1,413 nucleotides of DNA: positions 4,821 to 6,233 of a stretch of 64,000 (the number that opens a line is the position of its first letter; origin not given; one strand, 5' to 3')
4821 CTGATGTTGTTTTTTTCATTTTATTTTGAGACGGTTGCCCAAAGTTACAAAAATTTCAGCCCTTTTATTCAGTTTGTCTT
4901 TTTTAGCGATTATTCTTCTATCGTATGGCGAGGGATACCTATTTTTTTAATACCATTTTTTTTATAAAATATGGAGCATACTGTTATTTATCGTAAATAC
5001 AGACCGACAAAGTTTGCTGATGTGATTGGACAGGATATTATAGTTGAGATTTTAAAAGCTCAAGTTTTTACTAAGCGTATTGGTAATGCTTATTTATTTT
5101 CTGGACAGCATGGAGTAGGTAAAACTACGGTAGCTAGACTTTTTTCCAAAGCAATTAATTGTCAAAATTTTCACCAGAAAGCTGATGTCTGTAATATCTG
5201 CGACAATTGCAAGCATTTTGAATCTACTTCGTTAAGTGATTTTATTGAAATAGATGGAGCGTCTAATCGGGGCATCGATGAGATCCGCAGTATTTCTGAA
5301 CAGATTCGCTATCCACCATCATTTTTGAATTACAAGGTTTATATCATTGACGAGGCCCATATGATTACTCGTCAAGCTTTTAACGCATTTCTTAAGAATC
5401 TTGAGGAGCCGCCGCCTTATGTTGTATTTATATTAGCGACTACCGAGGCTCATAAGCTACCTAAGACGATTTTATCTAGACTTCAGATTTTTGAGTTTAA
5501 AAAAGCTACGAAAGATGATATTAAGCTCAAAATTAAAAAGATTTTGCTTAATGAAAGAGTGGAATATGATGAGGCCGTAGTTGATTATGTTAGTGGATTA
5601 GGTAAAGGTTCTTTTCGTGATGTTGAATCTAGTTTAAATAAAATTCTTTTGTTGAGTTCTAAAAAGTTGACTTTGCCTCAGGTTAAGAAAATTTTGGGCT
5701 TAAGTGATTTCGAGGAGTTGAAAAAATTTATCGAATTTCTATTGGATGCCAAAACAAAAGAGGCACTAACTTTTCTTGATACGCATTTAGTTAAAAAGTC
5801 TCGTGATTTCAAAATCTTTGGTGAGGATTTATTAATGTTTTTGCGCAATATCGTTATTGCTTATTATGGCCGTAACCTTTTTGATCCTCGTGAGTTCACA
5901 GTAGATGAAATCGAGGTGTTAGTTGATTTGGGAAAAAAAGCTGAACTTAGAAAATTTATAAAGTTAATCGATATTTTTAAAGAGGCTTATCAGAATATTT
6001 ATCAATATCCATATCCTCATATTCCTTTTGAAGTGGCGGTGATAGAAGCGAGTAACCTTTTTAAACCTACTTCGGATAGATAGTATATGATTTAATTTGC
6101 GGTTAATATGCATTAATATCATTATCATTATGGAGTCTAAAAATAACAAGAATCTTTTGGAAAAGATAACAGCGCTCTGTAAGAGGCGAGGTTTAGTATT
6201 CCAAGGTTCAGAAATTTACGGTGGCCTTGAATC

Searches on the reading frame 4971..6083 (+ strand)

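Call 15: search_protein_families(library=pfam, proteins=[window:4971-6083:+], max_evalue=0.001)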
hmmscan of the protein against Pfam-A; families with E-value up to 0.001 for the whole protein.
window:4971-6083:+ (370 aa): 6 families
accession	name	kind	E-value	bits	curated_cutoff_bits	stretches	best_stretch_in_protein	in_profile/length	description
PF13177.12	DNA_pol3_delta2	-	1.8e-42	145.5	27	1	21-178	2-159/161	DNA polymerase III, delta subunit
PF00004.35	AAA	-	4.5e-11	43.8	21.2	1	42-175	2-127/131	ATPase family associated with various cellular activities (AAA)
PF12169.13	DNA_pol3_gamma3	-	4.6e-09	36.6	24.4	1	234-362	2-129/143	DNA polymerase III subunits gamma and tau domain III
PF13401.12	AAA_22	-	6.2e-05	23.8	27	1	42-144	9-110/130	AAA domain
PF07728.20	AAA_5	-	0.00044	20.7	22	0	42-146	3-92/139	AAA domain (dynein-related subfamily)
PF05496.18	RuvB_N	-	0.00069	19.9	27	0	11-65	2-60/159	Holliday junction DNA helicase RuvB P-loop domain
